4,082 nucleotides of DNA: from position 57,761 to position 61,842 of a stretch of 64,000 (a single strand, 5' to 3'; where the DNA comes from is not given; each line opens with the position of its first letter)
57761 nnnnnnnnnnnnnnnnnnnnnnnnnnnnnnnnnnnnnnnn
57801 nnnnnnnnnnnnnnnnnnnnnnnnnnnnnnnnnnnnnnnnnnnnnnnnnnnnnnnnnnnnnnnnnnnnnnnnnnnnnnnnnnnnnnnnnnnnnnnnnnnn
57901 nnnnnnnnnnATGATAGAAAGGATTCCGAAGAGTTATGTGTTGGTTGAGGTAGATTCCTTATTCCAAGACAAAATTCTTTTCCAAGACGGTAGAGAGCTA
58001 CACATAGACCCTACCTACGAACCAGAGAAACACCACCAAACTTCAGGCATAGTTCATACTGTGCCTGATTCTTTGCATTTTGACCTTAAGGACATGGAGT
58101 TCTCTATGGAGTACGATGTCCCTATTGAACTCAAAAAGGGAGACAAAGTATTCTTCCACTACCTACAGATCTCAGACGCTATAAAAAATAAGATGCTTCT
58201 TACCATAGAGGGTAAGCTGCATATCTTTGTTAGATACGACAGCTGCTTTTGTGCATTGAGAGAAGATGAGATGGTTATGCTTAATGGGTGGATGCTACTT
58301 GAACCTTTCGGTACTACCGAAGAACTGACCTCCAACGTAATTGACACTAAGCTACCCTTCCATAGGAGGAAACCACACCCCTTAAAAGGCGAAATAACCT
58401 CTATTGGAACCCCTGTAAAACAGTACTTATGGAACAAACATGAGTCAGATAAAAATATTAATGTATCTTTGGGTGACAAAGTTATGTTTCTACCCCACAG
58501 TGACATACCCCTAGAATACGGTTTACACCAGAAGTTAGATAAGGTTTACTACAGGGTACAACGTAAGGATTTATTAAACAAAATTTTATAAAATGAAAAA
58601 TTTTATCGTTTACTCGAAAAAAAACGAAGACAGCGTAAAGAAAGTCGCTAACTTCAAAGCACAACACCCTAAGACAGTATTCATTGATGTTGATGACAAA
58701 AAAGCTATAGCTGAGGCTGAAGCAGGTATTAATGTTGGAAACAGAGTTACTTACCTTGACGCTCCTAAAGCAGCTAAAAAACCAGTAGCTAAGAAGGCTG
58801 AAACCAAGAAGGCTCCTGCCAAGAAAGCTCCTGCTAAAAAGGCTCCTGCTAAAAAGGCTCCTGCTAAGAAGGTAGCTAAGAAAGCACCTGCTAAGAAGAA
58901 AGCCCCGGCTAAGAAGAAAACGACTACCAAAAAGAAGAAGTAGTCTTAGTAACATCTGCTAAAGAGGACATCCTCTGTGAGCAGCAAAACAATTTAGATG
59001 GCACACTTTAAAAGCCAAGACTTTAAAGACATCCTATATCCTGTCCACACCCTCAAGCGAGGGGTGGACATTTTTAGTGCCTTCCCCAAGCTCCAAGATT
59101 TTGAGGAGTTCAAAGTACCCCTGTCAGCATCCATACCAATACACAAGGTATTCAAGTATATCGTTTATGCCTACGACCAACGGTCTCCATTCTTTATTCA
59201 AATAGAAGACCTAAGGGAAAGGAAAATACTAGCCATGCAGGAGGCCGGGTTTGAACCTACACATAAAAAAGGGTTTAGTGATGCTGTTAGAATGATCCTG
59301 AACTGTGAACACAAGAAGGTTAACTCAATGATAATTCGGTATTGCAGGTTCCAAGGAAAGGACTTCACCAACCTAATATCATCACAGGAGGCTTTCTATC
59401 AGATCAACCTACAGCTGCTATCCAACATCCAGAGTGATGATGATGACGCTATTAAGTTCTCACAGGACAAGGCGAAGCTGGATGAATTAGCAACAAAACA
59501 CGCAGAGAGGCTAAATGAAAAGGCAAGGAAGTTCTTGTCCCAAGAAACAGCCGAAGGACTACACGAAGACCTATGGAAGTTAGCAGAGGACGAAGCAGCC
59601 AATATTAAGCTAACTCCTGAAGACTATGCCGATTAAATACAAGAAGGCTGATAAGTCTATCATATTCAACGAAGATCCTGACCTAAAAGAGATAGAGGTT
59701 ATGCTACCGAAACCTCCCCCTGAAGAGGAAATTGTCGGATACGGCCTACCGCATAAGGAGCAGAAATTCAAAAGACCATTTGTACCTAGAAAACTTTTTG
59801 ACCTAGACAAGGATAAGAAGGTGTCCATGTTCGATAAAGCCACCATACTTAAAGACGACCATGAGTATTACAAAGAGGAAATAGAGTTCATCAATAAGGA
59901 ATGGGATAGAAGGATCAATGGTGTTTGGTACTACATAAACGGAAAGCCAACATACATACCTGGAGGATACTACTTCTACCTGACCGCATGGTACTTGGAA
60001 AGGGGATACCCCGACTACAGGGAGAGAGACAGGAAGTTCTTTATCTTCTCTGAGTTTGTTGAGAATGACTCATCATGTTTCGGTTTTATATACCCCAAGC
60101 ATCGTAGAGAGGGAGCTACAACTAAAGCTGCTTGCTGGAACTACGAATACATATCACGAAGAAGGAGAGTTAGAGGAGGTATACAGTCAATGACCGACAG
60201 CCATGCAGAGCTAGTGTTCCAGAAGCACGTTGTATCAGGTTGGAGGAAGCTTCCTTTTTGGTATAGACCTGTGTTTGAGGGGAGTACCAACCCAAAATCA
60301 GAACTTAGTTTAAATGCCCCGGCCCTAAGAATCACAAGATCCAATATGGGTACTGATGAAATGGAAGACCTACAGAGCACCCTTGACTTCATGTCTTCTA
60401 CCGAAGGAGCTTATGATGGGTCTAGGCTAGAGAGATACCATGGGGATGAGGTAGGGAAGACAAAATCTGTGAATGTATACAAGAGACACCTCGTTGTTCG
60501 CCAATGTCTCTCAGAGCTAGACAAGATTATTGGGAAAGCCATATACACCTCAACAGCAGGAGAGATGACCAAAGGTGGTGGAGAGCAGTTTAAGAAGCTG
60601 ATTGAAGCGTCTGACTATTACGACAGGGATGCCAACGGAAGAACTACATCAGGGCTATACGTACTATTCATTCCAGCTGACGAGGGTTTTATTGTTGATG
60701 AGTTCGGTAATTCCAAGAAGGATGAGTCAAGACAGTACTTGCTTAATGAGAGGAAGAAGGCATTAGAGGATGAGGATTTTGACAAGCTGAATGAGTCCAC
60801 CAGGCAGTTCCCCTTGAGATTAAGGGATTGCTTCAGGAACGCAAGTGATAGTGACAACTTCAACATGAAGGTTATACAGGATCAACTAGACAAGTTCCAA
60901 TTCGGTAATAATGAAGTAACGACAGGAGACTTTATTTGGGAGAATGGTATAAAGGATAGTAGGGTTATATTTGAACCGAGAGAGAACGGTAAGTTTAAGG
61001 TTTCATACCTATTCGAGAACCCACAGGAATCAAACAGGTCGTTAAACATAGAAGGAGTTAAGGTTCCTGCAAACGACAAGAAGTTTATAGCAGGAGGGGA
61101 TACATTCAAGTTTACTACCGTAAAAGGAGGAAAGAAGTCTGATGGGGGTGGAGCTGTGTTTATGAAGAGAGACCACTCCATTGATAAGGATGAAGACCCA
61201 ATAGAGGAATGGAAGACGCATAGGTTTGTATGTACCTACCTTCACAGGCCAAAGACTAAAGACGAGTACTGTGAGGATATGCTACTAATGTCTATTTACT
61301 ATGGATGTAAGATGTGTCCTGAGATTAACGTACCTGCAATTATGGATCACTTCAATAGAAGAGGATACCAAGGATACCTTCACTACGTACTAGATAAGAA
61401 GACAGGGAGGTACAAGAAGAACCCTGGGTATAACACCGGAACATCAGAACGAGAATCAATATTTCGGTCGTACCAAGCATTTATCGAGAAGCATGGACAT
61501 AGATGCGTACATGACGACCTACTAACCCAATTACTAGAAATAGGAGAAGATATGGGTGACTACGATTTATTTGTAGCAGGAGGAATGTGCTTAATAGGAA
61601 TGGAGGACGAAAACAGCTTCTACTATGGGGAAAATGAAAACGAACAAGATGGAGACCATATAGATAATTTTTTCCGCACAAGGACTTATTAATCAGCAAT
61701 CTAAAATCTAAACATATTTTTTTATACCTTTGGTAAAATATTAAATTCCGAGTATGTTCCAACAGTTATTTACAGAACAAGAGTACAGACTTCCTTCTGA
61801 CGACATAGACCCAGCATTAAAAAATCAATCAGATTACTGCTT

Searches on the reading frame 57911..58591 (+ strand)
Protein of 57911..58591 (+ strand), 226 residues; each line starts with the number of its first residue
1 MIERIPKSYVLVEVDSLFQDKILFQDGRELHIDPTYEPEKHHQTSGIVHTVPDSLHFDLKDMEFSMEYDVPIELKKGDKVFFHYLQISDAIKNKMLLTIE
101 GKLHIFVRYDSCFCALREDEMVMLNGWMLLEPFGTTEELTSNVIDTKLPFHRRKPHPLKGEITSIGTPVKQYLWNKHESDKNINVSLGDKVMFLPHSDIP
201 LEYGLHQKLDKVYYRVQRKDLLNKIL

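Call 53: search_protein_families(library=phrogs, proteins=[window:57911-58591:+], max_evalue=0.01)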
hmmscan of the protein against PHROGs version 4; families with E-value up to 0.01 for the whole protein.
window:57911-58591:+ (226 aa): 1 family
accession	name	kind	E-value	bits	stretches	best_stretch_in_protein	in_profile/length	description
phrog_13932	-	other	1.5e-06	29.1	1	10-86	7-68/200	co-chaperonin GroES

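Call 68: search_protein_families(library=pfam, proteins=[window:57911-58591:+], max_evalue=0.05)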
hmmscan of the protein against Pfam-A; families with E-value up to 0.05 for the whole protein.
window:57911-58591:+ (226 aa): 1 family
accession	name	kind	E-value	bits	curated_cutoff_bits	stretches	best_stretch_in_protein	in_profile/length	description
PF00166.26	Cpn10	-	3.1e-06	27.6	21.1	1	148-224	26-92/93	Chaperonin 10 Kd subunit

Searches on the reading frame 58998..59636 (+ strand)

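Call 53: search_protein_families(library=phrogs, proteins=[window:58998-59636:+], max_evalue=0.01)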
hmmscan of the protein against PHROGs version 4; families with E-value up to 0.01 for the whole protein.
window:58998-59636:+ (212 aa): 0 families

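Call 68: search_protein_families(library=pfam, proteins=[window:58998-59636:+], max_evalue=0.05)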
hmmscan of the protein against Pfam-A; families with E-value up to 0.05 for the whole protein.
window:58998-59636:+ (212 aa): 1 family
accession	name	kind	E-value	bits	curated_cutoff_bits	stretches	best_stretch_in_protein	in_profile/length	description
PF04286.17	DUF445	-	0.036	14.4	33.8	1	96-198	149-258/368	Protein of unknown function (DUF445)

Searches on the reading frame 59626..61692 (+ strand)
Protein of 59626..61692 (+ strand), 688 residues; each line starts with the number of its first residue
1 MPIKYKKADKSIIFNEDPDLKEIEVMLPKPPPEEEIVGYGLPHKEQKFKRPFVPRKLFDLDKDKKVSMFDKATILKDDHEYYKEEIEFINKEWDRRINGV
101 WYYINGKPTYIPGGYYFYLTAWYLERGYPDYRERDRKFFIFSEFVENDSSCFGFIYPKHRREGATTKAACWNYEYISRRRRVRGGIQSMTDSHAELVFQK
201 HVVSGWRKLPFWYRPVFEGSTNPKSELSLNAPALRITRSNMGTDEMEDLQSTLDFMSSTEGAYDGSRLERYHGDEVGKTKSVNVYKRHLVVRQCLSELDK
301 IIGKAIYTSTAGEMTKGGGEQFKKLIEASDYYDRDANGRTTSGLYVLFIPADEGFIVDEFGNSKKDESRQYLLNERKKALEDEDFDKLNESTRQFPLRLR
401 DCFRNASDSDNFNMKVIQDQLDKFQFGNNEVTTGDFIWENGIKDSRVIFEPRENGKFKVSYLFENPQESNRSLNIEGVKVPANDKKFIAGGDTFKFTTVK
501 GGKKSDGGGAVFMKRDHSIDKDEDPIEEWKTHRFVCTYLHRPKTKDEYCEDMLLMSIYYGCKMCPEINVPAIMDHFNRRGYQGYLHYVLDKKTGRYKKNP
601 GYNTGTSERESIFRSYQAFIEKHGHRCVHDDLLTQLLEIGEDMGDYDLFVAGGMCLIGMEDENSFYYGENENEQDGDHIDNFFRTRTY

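Call 9: search_protein_families(library=phrogs, proteins=[window:59626-61692:+])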
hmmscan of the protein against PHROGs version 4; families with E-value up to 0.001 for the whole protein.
window:59626-61692:+ (688 aa): 1 family
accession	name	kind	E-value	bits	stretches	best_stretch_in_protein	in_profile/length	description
phrog_6681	-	head and packaging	1.8e-77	262.3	1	21-665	34-727/758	terminase large subunit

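Call 11: search_dna_similar(query=window:59626-61692:+, collection=phages, mode=protein, max_rows=25)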
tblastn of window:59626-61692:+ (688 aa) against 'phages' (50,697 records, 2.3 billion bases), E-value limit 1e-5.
Records with a match: 87; places in all: 87; records where one place covers at least 80% of the query: 80.
Best place of each record, by identity: <60% 87.
By first word of the organism name: Flavobacterium 68; Cellulophaga 15; Tenacibaculum 2; Caudoviricetes 1; Maribacter 1.
By host as written in the record: Flavobacterium sp. BAL314 68; Cellulophaga sp. HaHa_2_95 4; Cellulophaga baltica #19 2; Cellulophaga baltica NN016046 2; Cellulophaga baltica #13 2; Cellulophaga baltica #18 2; Tenacibaculum sp. AHE14PA 2; Cellulophaga baltica NN016038 2; and 3 more.
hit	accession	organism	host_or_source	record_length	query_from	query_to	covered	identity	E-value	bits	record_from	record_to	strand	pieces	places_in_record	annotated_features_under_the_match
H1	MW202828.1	Caudoviricetes sp.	Manatee Spring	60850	25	623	87%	33.5%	4e-80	284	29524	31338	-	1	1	terminase large subunit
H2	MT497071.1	Flavobacterium phage vB_FspP_elemoF_6-3D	Flavobacterium sp. BAL314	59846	5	659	95%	27.3%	2e-61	229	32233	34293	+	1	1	hypothetical protein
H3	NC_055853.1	Flavobacterium phage vB_FspP_elemoF_6-3D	Flavobacterium sp. BAL314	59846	5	659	95%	27.3%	2e-61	229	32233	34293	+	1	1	terminase large subunit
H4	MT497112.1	Flavobacterium phage vB_FspP_elemoA_6-5A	Flavobacterium sp. BAL314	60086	5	659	95%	27.3%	2e-61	229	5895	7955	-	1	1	hypothetical protein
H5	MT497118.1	Flavobacterium phage vB_FspP_elemoA_7-9C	Flavobacterium sp. BAL314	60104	5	659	95%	27.3%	2e-61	229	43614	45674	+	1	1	hypothetical protein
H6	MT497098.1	Flavobacterium phage vB_FspP_elemoC_15-9A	Flavobacterium sp. BAL314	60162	5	659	95%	27.3%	2e-61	229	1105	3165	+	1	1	hypothetical protein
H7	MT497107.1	Flavobacterium phage vB_FspP_elemoC_3-9B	Flavobacterium sp. BAL314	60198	5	659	95%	27.3%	2e-61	229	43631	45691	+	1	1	hypothetical protein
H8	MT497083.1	Flavobacterium phage vB_FspP_elemoA_11-9C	Flavobacterium sp. BAL314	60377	5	659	95%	27.3%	2e-61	229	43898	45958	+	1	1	hypothetical protein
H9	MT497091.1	Flavobacterium phage vB_FspP_elemoD_13-5B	Flavobacterium sp. BAL314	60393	5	659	95%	27.3%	2e-61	229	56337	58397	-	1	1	hypothetical protein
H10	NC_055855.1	Flavobacterium phage vB_FspP_elemoD_13-5B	Flavobacterium sp. BAL314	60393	5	659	95%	27.3%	2e-61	229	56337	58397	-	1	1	terminase large subunit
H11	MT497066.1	Flavobacterium phage vB_FspP_elemoC_13-1C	Flavobacterium sp. BAL314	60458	5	659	95%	27.3%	2e-61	229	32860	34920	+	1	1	hypothetical protein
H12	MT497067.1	Flavobacterium phage vB_FspP_elemoC_14-1A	Flavobacterium sp. BAL314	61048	5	659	95%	27.3%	2e-61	229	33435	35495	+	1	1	hypothetical protein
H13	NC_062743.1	Flavobacterium phage vB_FspP_elemoC_14-1A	Flavobacterium sp. BAL314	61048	5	659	95%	27.3%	2e-61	229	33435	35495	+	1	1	terminase large subunit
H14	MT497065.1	Flavobacterium phage vB_FspP_elemoA_13-1A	Flavobacterium sp. BAL314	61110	5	659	95%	27.3%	2e-61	229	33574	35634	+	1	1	hypothetical protein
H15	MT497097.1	Flavobacterium phage vB_FspP_elemoA_15-3D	Flavobacterium sp. BAL314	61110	5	659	95%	27.3%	2e-61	229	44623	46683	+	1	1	hypothetical protein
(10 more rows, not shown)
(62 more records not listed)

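Call 69: find_encoding_contigs(protein=window:59626-61692:+, flank=10000, max_places=2)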
Protein window:59626-61692:+ (688 aa): 1 contig read that carries it; 1 place shown.
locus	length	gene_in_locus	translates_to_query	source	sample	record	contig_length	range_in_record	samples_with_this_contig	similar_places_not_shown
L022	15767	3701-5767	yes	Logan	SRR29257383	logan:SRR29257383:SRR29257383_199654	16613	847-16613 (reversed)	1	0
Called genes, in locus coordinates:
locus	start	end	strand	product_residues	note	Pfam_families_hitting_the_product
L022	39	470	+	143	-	-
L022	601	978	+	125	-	-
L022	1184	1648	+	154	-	-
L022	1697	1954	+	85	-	-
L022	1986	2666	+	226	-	PF00166:Cpn10 (faint)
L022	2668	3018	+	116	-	-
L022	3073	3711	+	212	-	-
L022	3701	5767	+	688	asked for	-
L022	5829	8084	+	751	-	-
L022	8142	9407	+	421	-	-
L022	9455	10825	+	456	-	PF17236:SU10_MCP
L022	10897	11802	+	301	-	-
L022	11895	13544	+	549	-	-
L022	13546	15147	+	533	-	-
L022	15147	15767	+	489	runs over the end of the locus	?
